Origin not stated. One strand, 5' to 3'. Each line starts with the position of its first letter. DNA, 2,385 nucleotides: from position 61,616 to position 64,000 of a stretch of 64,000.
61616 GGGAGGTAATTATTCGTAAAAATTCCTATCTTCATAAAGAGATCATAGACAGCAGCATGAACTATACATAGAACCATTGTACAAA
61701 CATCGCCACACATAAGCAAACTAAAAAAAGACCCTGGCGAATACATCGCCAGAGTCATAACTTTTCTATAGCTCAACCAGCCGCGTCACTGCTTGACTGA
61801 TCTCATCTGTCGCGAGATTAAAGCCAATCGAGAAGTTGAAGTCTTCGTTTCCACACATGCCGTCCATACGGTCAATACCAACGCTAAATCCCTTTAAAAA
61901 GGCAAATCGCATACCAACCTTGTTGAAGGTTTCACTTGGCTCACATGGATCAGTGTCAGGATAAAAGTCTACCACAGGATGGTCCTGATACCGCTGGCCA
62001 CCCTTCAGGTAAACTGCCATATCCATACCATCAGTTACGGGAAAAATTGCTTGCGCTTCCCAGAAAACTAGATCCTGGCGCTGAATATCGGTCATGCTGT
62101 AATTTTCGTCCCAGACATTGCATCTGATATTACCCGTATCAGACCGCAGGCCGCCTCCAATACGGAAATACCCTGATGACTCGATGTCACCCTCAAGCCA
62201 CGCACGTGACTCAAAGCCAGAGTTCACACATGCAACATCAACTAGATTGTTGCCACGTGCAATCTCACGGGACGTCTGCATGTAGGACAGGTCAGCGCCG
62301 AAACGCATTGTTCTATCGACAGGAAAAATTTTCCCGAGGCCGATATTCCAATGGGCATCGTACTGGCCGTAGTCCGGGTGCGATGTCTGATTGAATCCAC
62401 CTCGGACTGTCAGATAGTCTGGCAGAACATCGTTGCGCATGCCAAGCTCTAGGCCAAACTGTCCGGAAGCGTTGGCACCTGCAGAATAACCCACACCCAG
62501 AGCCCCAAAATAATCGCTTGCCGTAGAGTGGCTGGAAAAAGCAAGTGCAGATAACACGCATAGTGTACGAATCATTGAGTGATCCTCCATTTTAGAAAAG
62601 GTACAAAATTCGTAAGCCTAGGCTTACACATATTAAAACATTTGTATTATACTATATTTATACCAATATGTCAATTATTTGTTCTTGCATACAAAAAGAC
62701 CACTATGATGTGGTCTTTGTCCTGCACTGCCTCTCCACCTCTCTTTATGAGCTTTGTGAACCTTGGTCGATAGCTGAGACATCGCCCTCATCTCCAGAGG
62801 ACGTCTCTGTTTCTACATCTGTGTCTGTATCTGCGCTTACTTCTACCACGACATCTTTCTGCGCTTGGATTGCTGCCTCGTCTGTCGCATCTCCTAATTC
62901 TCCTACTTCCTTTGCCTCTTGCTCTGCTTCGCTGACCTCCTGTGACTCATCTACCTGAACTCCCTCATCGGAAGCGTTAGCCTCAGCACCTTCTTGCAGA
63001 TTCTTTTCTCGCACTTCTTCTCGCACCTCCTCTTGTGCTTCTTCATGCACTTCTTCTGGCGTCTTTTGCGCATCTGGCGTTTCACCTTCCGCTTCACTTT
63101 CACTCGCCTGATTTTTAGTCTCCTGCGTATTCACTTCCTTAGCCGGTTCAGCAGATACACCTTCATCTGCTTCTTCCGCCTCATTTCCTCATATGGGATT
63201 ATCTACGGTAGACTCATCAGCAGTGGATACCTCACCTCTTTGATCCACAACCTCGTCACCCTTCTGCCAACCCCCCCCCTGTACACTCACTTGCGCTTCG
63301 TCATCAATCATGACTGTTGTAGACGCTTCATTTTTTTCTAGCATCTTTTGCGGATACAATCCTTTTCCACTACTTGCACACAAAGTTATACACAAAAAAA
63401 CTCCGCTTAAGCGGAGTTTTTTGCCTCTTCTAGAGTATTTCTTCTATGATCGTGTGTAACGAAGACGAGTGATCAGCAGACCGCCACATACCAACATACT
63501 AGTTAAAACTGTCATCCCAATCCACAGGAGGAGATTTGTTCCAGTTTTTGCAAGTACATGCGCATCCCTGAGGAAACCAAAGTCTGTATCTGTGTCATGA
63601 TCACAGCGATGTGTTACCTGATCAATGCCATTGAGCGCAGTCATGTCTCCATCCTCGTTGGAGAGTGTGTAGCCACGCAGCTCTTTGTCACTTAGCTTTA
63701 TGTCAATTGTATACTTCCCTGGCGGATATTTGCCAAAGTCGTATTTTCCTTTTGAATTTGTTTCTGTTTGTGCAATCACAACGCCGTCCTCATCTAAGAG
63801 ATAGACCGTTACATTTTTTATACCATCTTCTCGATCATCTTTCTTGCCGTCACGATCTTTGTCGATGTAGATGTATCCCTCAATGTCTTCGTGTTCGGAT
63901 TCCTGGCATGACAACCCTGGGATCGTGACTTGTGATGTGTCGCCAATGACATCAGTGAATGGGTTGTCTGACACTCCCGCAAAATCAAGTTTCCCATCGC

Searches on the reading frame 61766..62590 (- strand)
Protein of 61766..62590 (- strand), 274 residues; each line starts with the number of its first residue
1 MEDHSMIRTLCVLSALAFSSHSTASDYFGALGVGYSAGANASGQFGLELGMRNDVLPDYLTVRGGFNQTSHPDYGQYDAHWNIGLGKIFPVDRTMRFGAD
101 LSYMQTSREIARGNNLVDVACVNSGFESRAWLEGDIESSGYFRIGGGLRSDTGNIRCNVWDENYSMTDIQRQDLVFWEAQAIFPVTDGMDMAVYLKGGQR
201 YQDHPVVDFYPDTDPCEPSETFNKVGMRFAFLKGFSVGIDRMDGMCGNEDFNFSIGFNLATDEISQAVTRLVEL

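Call 24: search_protein_families(library=pfam, proteins=[window:61766-62590:-])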
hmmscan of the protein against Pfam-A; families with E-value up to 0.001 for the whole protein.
window:61766-62590:- (274 aa): 0 families

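Call 54: find_encoding_contigs(protein=window:61766-62590:-, flank=10000, max_places=4)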
Protein window:61766-62590:- (274 aa): 1 contig read that carries it; 1 place shown.
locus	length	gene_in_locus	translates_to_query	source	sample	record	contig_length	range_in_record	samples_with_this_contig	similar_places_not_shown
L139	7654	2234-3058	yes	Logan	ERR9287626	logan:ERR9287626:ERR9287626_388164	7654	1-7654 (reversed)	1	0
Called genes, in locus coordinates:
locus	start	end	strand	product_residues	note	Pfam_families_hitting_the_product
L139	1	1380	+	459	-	?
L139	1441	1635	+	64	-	-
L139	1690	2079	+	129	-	-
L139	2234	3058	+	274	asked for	-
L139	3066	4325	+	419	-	PF13439:Glyco_transf_4, PF13477:Glyco_trans_4_2 (weak), PF13579:Glyco_trans_4_4, PF00534:Glycos_transf_1, PF13692:Glyco_trans_1_4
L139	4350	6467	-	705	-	PF17191:RecG_wedge, PF01336:tRNA_anti-codon (weak), PF00270:DEAD, PF04851:ResIII (faint), PF00271:Helicase_C, PF22590:Cas3-like_C_2 (weak), PF19833:RecG_dom3_C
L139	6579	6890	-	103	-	-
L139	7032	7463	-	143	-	PF08719:NADAR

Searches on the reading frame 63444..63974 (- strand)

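Call 24: search_protein_families(library=pfam, proteins=[window:63444-63974:-])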
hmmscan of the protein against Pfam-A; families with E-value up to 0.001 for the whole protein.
window:63444-63974:- (176 aa): 3 families
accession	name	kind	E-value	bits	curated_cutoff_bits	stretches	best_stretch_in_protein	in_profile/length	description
PF17210.9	SdrD_B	-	5e-16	59.3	29.7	1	33-112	5-82/112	SdrD B-like domain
PF13620.12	CarboxypepD_reg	-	3.2e-07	31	32.3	1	46-95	8-57/82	Carboxypeptidase regulatory-like domain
PF17802.7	SpaA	-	5.1e-05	23.8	23.1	1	44-90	6-56/91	Prealbumin-like fold domain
